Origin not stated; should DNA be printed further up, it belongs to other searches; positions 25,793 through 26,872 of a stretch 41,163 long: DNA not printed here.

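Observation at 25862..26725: Cytoplasmic trypsin-like serine protease embedded antisense in the early lytic operon, with its own promoter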

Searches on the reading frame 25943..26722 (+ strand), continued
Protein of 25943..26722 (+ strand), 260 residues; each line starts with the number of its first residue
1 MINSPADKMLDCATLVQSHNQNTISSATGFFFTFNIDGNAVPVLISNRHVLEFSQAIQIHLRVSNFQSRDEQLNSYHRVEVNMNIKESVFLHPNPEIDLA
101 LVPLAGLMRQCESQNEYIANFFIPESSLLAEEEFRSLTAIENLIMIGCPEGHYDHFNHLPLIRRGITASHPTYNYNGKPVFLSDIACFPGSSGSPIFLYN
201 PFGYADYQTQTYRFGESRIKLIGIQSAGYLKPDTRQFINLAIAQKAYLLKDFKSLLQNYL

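Call 27: find_related_loci(query=A1, collection=genome_contigs, flank=10000)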
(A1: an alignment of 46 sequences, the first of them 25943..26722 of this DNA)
Query A1 (260 aa) in genome_contigs; peptide patterns used: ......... (x = any residue, [..] = any of these).
474 stretches matched a pattern; 417 encode a relative of the query (tblastn E <= 1e-3); the best 80 are kept; 80 distinct loci.
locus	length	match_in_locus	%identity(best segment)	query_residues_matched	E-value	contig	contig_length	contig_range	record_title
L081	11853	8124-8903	54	1-260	6e-88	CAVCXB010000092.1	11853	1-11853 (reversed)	Wujia chipingensis isolate H07660-L1_cleanbin_000005 genome assembly, contig: Spades_H07660-L1_contig_2319, whole genome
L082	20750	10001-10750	37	25-260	8e-51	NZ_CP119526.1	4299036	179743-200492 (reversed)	Guptibacillus hwajinpoensis strain DSM 16206 chromosome, complete genome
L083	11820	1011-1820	35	6-260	3e-49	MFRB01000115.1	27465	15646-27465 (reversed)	MAG: Candidatus Magasanikbacteria bacterium RIFOXYD12_FULL_33_17 rifoxyd3_full_scaffold_536, whole genome shotgun sequen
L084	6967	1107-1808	38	4-238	4e-49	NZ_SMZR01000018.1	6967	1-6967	Jeotgalibacillus sp. S-D1 NODE_97_length_6967_cov_327.408626, whole genome shotgun sequence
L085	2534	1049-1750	41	4-238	2e-48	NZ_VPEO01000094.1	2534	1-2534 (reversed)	Acinetobacter sp. YH16052 NODE_93_length_2534_cov_1.154549, whole genome shotgun sequence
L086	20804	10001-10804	36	4-257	2e-47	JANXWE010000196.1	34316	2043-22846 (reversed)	MAG: Fimbriiglobus sp. isolate GL140_1_metabat_325 GL140_1_k141_273458, whole genome shotgun sequence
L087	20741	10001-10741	35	27-257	3e-47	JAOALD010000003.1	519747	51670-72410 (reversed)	SAR92 clade bacterium H921 SAR92-1-2_scaffold3, whole genome shotgun sequence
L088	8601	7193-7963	34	16-257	5e-47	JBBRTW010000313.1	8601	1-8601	MAG: Tepidisphaerales bacterium isolate La2_metabat2.312 La2_metabat2.312_K_1622671L8601_cov_11.0000, whole genome shotg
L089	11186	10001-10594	43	30-230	7e-47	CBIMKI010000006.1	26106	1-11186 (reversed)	MAG TPA_asm: uncultured Sphingobium sp. isolate SRR16817032_concoct_30 genome assembly, contig: ERZ27393366.239, whole g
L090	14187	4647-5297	36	20-238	1e-46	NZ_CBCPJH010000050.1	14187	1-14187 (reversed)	Psychrobacter glacincola strain SF1672 isolate SF1672 49, whole genome shotgun sequence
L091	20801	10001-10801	35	6-257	2e-46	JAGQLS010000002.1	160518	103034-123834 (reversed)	MAG: Candidatus Woesebacteria bacterium isolate HKST-UBA22 NODE_2_length_160518_cov_5.540691, whole genome shotgun seque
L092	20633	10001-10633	41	25-237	2e-46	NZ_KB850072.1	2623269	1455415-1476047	Acinetobacter higginsii strain CIP 70.18 acLso-supercont1.23, whole genome shotgun sequence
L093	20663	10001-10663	37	6-228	3e-46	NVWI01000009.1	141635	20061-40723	MAG: SAR86 cluster bacterium isolate NORP41 Contig_source1383C_315, whole genome shotgun sequence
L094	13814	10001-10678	36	4-228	1e-45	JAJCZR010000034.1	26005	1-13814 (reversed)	MAG: Deltaproteobacteria bacterium isolate OFTM253 OFTM253_33, whole genome shotgun sequence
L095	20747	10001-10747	36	25-257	3e-45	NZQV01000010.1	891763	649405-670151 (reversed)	MAG: Balneola sp. isolate EAC52 MHASMcontig_1009755, whole genome shotgun sequence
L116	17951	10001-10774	36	10-256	3e-43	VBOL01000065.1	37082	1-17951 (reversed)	MAG: Nitrospirae bacterium isolate NS_9 14_0903_13_30cm_scaffold_935923, whole genome shotgun sequence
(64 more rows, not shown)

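Call 31: search_protein_families(library=padloc, alignment_id=A2, max_evalue=1e-8)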
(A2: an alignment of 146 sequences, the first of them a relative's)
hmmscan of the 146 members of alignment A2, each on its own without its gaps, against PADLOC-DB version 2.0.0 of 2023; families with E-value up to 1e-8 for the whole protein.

A. member 1, L081:7185-7532:- (116 aa): 0 families

B. families by the number of members that match (of 146 scanned): 208 families (the first 25 are shown)
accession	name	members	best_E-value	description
PDLC03019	MTase_I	2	2.2e-225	Type I methyltransferase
PDLC01995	RtcR_PspF2--CARF_AAA_HTH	2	2.2e-108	-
PDLC03038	MTase_I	2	4e-61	Type I methyltransferase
PDLC01994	RtcR_PspF1--CARF_AAA_HTH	2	1.1e-57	-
PDLC01993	RtcR--CARF_AAA_HTH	2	6.6e-51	-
PDLC02707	PbeA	2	4.4e-22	PbeA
PDLC02704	PbeA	2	8.4e-18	PbeA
PDLC03040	REase_I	1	0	Type I restriction enzyme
PDLC04890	PDC-S06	1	3.2e-267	-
PDLC02853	DpdE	1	3.9e-213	DpdE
PDLC02657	DndA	1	1.8e-183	DndA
PDLC02759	SspA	1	8.5e-182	SspA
PDLC04886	PDC-S06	1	2.9e-161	-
PDLC04914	PDC-S11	1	1.5e-134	-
PDLC00150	HamA1|HamA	1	4e-126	DUF1837 domain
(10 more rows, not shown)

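Call 32: search_protein_families(library=pfam, alignment_id=A2, max_evalue=0.00001)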
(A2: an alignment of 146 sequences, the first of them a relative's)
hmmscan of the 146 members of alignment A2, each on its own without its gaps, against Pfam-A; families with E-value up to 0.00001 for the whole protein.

A. member 1, L081:7185-7532:- (116 aa): 0 families

B. families by the number of members that match (of 146 scanned): 167 families (the first 25 are shown)
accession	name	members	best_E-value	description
PF07728.20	AAA_5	4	6.6e-09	AAA domain (dynein-related subfamily)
PF14532.12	Sigma54_activ_2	3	2.7e-20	Sigma-54 interaction domain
PF04851.21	ResIII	3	3.6e-19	Type III restriction enzyme, res subunit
PF01381.28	HTH_3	3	8.9e-14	Helix-turn-helix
PF02955.21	GSH-S_ATP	2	8.6e-75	Prokaryotic glutathione synthetase, ATP-grasp domain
PF00158.32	Sigma54_activat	2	3.8e-72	Sigma-54 interaction domain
PF08443.16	RimK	2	8.3e-59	RimK-like ATP-grasp domain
PF00239.26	Resolvase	2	2.6e-29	Resolvase, N terminal domain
PF02518.31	HATPase_c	2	1.1e-26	Histidine kinase-, DNA gyrase B-, and HSP90-like ATPase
PF25601.1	AAA_lid_14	2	3.5e-26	AAA+ ATPase lid domain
PF00512.31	HisKA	2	1.2e-19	His Kinase A (phospho-acceptor) domain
PF00271.37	Helicase_C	2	1.3e-18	Helicase conserved C-terminal domain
PF08028.16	Acyl-CoA_dh_2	2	4.1e-17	Acyl-CoA dehydrogenase, C-terminal domain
PF00270.35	DEAD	2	1.9e-11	DEAD/DEAH box helicase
PF13560.12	HTH_31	2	1.3e-10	Helix-turn-helix domain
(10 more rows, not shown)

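Call 33: find_encoding_contigs(protein=P0003, flank=10000, max_places=3)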
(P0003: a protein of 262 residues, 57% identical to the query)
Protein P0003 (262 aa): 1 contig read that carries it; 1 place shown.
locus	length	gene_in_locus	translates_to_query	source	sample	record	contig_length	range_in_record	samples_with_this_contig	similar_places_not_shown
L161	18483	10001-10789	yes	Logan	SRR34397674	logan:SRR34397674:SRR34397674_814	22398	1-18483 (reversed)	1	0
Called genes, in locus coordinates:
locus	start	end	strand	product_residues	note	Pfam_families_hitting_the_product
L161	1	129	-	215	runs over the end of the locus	-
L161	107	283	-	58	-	-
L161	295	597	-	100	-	-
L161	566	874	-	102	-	-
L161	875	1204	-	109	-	-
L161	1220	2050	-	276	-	PF02086:MethyltransfD12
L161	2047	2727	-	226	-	-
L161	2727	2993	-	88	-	-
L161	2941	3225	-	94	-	-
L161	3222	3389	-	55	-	-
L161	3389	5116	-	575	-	-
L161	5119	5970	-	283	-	PF14297:Lin1244_N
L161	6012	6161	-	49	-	-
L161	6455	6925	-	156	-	-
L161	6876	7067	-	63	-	-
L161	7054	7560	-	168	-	PF00075:RNase_H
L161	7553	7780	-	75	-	-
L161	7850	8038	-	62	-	-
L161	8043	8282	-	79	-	PF26116:FAM13A (faint)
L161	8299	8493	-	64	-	-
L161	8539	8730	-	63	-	-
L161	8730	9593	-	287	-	PF01145:Band_7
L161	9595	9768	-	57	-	-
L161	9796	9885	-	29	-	-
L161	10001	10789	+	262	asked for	-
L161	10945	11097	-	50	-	-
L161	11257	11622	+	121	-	PF12844:HTH_19, PF13560:HTH_31 (weak), PF01381:HTH_3, PF22495:HTH_92 (weak)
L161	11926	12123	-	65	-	PF01381:HTH_3, PF13443:HTH_26, PF13560:HTH_31 (weak)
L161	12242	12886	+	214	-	-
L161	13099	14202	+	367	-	-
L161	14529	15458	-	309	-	PF09374:PG_binding_3 (faint), PF01471:PG_binding_1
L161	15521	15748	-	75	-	PF16945:Phage_r1t_holin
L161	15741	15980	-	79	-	-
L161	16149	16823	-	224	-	PF02839:CBM_5_12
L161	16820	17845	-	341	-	PF00078:RVT_1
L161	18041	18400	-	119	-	-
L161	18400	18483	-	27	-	?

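Call 34: find_encoding_contigs(protein=P0026, flank=10000, max_places=3)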
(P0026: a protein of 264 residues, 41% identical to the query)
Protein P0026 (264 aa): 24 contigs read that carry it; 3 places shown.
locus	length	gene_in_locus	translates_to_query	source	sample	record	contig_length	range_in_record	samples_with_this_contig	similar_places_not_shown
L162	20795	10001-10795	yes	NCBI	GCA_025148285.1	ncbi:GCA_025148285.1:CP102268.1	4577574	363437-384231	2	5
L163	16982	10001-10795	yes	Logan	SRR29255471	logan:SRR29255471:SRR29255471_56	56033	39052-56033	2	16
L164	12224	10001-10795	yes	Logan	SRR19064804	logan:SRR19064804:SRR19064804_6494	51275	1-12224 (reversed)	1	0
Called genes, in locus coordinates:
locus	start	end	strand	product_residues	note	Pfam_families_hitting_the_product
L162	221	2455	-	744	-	PF08707:PriCT_2, PF13481:AAA_25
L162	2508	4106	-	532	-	PF00270:DEAD, PF04851:ResIII, PF18766:SWI2_SNF2, PF00271:Helicase_C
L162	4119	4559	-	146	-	-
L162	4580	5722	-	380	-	PF13479:AAA_24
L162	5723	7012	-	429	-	PF02463:SMC_N, PF13175:AAA_15, PF13476:AAA_23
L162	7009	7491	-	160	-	-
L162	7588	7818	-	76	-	PF21847:DUF6906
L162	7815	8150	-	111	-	-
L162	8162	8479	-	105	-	-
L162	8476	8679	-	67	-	-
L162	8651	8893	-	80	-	PF12728:HTH_17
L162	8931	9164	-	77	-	-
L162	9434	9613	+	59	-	-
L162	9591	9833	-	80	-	-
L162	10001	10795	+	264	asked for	PF13365:Trypsin_2 (weak)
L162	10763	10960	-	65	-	-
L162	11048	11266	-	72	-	-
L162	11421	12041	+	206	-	PF13560:HTH_31, PF01381:HTH_3, PF00717:Peptidase_S24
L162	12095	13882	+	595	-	-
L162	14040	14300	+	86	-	-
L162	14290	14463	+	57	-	-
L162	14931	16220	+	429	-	PF14659:Phage_int_SAM_3, PF00589:Phage_integrase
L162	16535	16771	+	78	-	PF01381:HTH_3 (weak), PF13443:HTH_26 (weak)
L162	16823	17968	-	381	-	PF01510:Amidase_2, PF05036:SPOR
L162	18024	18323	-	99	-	-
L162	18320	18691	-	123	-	-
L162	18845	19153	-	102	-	-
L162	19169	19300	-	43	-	PF09693:Phage_XkdX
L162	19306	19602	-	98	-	-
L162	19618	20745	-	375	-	PF13203:DUF2201_N (faint)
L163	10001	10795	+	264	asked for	PF13365:Trypsin_2 (weak)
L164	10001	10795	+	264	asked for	PF13365:Trypsin_2 (weak)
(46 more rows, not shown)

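Call 38: get_annotated_region(hit=H1, flank=3000)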
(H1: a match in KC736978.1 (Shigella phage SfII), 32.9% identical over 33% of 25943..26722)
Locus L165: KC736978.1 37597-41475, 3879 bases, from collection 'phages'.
description: Shigella phage SfII, complete genome.
organism: Shigella phage SfII (NCBI taxid 66284)
taxonomy: Viruses; Duplodnaviria; Heunggongvirae; Uroviricota; Caudoviricetes
host: -; source: Shigella flexneri; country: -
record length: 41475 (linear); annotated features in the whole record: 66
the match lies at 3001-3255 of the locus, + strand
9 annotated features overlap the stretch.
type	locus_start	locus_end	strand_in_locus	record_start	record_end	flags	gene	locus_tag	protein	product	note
CDS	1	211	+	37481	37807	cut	S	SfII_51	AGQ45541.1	class I holin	-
CDS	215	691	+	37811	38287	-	R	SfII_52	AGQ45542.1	lysin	-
CDS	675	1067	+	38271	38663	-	RZ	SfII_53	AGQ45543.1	i-spanin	RZ protein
CDS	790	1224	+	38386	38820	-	RZ1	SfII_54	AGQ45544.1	o-spanin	RZ1 protein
regulatory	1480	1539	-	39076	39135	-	-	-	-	terminator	putative rho-independent terminator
CDS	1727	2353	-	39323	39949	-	-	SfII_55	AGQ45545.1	hypothetical protein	IS911 ORF B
CDS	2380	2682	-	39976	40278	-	-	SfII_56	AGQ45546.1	hypothetical protein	IS911 ORF A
CDS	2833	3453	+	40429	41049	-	-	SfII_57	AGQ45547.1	hypothetical protein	-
CDS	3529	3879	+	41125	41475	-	-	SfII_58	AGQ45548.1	HNH endonuclease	-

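Call 41: find_encoding_contigs(protein=P0001, flank=10000, max_places=4)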
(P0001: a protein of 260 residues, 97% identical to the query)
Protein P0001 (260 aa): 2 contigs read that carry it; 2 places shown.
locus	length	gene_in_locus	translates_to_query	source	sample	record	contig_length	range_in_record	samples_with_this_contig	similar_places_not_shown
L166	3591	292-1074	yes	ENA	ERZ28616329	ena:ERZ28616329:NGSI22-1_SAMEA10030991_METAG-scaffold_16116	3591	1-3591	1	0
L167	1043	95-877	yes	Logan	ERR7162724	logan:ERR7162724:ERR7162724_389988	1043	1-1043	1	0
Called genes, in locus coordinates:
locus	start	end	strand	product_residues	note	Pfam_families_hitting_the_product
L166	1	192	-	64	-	?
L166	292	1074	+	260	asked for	PF13365:Trypsin_2 (weak)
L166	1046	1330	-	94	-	-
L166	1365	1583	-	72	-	PF12844:HTH_19, PF13560:HTH_31, PF01381:HTH_3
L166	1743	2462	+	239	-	PF01381:HTH_3, PF12844:HTH_19, PF13443:HTH_26 (weak), PF13560:HTH_31, PF13878:zf-C2H2_3 (weak)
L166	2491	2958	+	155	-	PF06114:Peptidase_M78 (weak)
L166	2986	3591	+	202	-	?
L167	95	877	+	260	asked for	PF13365:Trypsin_2 (weak)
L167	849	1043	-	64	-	?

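Call 47: search_protein_families(library=phrogs, alignment_id=A4, max_evalue=0.000001)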
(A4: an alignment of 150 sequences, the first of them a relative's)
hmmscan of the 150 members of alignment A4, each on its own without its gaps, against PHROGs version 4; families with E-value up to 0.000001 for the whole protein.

A. member 1, L001:5236-5505:+ (90 aa): 0 families

B. families by the number of members that match (of 150 scanned): 228 families (the first 25 are shown)
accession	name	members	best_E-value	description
phrog_4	-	5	1.8e-48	transcriptional repressor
phrog_12853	-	4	2.2e-68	-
phrog_315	-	4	6.8e-54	endolysin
phrog_1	-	4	2.1e-34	integrase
phrog_24205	-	4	1.2e-15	-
phrog_8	-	4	1.4e-13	transcriptional regulator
phrog_38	-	3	1.9e-125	terminase large subunit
phrog_1024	-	3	5.8e-65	-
phrog_811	-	3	2.4e-55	UmuD-like protein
phrog_216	-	3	5.5e-23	integrase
phrog_979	-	3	9e-18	terminase large subunit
phrog_1268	-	2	8.8e-188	DNA polymerase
phrog_9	-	2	1.5e-187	terminase large subunit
phrog_52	-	2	4.5e-139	tail protein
phrog_95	-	2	7.5e-116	integrase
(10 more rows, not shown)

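Call 52: search_protein_families(library=ncbifam, proteins=[window:25943-26722:+], max_evalue=0.01)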
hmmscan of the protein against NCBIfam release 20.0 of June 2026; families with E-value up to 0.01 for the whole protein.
window:25943-26722:+ (260 aa): 0 families

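Call 56: fold_search(model_id=the predicted structure, library=viral)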
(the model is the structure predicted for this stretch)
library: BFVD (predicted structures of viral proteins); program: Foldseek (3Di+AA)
matches with E <= 10: 893; with E <= 0.001: 269
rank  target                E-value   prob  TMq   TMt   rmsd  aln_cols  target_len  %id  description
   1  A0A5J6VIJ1            2.3e-08  1.00  0.53  0.46   5.1       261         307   15  Trypsin-like peptidase domain protein [Megaviridae environmental sample]
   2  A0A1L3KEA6            3.5e-08  1.00  0.52  0.18   6.3       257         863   11  (no name in the UniProt tables at hand)
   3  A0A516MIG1            3.7e-08  1.00  0.50  0.60   6.2       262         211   15  (no name in the UniProt tables at hand)
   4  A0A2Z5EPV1            7.4e-08  1.00  0.54  0.19   5.7       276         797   13  (no name in the UniProt tables at hand)
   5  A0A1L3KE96            7.8e-08  1.00  0.52  0.15   5.4       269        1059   13  (no name in the UniProt tables at hand)
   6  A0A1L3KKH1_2          1.0e-07  1.00  0.51  0.15   7.3       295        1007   12  (no name in the UniProt tables at hand)
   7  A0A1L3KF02            1.1e-07  1.00  0.54  0.21   6.7       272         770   10  (no name in the UniProt tables at hand)
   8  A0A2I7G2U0            1.2e-07  1.00  0.54  0.21   6.5       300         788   12  Putative trypsin-like serine protease-like protein [Esparto virus]
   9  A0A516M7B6            1.6e-07  1.00  0.53  0.57   5.3       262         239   12  (no name in the UniProt tables at hand)
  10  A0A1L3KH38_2          1.6e-07  1.00  0.50  0.18   7.0       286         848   15  (no name in the UniProt tables at hand)
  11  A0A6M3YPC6            1.7e-07  1.00  0.45  0.17   6.5       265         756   13  (no name in the UniProt tables at hand)
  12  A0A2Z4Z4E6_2          1.8e-07  1.00  0.55  0.15   6.5       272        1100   14  (no name in the UniProt tables at hand)
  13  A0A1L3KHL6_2          1.9e-07  1.00  0.52  0.16   6.8       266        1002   12  (no name in the UniProt tables at hand)
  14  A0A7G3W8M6            2.7e-07  1.00  0.47  0.14   6.6       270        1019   12  (no name in the UniProt tables at hand)
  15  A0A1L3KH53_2          3.0e-07  1.00  0.50  0.15   7.6       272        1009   15  (no name in the UniProt tables at hand)
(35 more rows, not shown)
